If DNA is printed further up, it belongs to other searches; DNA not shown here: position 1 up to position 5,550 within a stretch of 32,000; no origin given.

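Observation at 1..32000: Back-to-back giant envelope genes as a candidate undescribed cell-surface system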

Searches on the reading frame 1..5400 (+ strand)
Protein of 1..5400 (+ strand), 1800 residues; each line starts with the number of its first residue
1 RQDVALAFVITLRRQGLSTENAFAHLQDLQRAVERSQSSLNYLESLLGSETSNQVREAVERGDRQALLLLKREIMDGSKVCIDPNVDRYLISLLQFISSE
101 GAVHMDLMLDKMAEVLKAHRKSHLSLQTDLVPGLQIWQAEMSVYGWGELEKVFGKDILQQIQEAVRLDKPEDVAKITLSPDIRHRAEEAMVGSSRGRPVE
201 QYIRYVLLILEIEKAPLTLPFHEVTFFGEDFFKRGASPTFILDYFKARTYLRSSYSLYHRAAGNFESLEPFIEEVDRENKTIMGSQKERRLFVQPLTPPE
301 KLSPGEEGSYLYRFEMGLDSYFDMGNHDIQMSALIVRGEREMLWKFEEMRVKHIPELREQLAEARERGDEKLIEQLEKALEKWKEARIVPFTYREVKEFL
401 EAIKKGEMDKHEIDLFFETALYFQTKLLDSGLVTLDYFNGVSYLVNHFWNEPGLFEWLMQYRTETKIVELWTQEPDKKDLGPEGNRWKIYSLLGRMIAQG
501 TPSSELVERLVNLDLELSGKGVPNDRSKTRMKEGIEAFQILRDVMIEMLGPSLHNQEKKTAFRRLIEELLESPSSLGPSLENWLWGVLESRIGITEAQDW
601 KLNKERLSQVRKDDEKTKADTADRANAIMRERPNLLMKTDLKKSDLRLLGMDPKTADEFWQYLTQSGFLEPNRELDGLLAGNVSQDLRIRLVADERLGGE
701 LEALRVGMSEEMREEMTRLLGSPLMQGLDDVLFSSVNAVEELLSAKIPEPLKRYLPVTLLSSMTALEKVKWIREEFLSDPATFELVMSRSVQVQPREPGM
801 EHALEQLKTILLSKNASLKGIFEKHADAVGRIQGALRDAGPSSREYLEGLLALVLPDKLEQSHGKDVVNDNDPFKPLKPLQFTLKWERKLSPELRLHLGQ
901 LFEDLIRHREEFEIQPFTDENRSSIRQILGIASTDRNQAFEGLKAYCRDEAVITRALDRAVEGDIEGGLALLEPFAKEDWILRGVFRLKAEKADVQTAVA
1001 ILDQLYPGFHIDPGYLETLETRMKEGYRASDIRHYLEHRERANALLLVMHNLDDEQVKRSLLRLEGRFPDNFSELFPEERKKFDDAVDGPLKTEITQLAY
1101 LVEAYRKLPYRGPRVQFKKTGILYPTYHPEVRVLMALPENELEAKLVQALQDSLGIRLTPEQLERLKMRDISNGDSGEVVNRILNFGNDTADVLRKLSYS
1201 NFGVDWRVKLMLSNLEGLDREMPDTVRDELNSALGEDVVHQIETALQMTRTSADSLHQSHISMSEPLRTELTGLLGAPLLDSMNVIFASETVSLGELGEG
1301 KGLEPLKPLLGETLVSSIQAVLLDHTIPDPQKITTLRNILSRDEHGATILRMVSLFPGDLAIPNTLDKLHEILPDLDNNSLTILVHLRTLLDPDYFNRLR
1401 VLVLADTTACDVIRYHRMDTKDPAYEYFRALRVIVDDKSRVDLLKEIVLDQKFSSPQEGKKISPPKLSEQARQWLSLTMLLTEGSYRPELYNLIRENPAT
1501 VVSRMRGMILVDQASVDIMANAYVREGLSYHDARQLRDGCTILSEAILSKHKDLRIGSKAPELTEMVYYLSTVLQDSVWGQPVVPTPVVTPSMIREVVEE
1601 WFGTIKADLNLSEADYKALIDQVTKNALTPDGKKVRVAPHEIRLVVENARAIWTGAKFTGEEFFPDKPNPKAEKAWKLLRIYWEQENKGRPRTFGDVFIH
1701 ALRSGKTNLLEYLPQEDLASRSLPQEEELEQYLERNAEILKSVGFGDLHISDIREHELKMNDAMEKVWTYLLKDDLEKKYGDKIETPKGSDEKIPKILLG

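Call 70: search_protein_families(library=ncbifam, proteins=[window:1-5400:+], max_evalue=0.1)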
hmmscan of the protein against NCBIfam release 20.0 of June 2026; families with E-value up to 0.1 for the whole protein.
window:1-5400:+ (1800 aa): 0 families
